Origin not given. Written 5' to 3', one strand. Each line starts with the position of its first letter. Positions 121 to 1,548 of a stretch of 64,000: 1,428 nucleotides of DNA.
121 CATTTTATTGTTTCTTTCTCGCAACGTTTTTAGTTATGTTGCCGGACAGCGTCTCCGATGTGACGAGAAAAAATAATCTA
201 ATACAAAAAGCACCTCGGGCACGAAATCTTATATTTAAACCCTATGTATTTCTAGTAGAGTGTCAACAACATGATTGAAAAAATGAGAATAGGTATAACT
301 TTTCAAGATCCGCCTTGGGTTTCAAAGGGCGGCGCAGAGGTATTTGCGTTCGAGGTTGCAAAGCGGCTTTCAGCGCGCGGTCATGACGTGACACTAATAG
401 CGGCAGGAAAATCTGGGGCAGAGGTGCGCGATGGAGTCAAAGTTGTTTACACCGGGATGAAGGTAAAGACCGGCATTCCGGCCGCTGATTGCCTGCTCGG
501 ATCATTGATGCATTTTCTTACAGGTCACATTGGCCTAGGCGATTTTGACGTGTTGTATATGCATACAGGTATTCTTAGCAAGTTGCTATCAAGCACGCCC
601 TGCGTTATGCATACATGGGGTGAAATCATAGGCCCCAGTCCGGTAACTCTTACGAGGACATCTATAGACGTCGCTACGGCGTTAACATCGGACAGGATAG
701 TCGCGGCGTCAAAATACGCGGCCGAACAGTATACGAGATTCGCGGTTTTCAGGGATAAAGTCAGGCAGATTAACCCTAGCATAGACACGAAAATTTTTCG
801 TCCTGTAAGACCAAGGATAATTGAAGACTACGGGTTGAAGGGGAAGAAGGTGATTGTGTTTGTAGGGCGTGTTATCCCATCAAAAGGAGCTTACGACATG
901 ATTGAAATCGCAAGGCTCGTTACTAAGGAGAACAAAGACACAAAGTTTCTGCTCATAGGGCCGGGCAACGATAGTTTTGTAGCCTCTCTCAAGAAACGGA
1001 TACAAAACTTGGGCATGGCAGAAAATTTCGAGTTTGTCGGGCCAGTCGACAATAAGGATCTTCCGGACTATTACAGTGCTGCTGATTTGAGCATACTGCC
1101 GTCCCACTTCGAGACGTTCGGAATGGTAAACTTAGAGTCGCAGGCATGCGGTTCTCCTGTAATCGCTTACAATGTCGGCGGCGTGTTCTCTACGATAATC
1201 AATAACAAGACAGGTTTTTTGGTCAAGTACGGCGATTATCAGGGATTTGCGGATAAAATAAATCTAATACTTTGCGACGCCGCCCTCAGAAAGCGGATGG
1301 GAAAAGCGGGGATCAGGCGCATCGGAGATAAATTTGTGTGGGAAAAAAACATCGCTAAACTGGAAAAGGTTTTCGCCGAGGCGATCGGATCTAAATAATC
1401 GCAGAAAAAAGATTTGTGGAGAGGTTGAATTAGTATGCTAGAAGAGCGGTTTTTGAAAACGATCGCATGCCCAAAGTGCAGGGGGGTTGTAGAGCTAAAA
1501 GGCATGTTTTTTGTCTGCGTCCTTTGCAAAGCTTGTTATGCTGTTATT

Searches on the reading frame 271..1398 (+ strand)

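Call 89: search_protein_families(library=pfam, alignment_id=A9, max_evalue=0.00001)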
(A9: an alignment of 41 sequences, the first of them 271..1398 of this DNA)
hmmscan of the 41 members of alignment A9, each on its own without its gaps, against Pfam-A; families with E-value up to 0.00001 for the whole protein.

A. member 1, window:271-1398:+ (375 aa): 6 families
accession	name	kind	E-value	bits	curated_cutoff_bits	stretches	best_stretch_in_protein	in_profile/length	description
PF00534.26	Glycos_transf_1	-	1.8e-41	142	26.4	1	181-349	3-171/172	Glycosyl transferases group 1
PF13692.12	Glyco_trans_1_4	-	2.5e-33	115.8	27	1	193-336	2-142/142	Glycosyl transferases group 1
PF13439.12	Glyco_transf_4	-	2.8e-13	50.7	28.5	1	20-174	2-169/170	Glycosyltransferase Family 4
PF20706.3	GT4-conflict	-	1.5e-12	47.7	26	1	128-312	135-323/385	Family 4 Glycosyltransferase in conflict systems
PF13579.12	Glyco_trans_4_4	-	1.2e-07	32.7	29.7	1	20-167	1-155/158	Glycosyl transferase 4-like domain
PF13524.12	Glyco_trans_1_2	-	1e-06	29.2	25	1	219-365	10-143/144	Glycosyl transferase-like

B. families by the number of members that match (of 41 scanned): 59 families (the first 25 are shown)
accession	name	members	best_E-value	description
PF01909.29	NTP_transf_2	4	6.8e-10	Nucleotidyltransferase domain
PF00534.26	Glycos_transf_1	3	1.8e-41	Glycosyl transferases group 1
PF13692.12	Glyco_trans_1_4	3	2.5e-33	Glycosyl transferases group 1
PF13439.12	Glyco_transf_4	3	3.7e-16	Glycosyltransferase Family 4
PF18765.7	Polbeta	2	7.6e-11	Polymerase beta, Nucleotidyltransferase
PF13579.12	Glyco_trans_4_4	2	2.5e-08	Glycosyl transferase 4-like domain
PF02005.22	TRM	1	1.5e-85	N2,N2-dimethylguanosine tRNA methyltransferase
PF02773.21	S-AdoMet_synt_C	1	6.6e-69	S-adenosylmethionine synthetase, C-terminal domain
PF00491.26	Arginase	1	1.2e-66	Arginase family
PF00091.31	Tubulin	1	1.3e-47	Tubulin/FtsZ family, GTPase domain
PF00382.24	TFIIB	1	6.6e-47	Transcription factor TFIIB repeat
PF00587.30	tRNA-synt_2b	1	1.1e-46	tRNA synthetase class II core domain (G, H, P, S and T)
PF01994.21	Trm56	1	1.5e-46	tRNA ribose 2'-O-methyltransferase, aTrm56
PF02772.21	S-AdoMet_synt_M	1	5.7e-46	S-adenosylmethionine synthetase, central domain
PF08915.16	tRNA-Thr_ED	1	5.7e-42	Archaea-specific editing domain of threonyl-tRNA synthetase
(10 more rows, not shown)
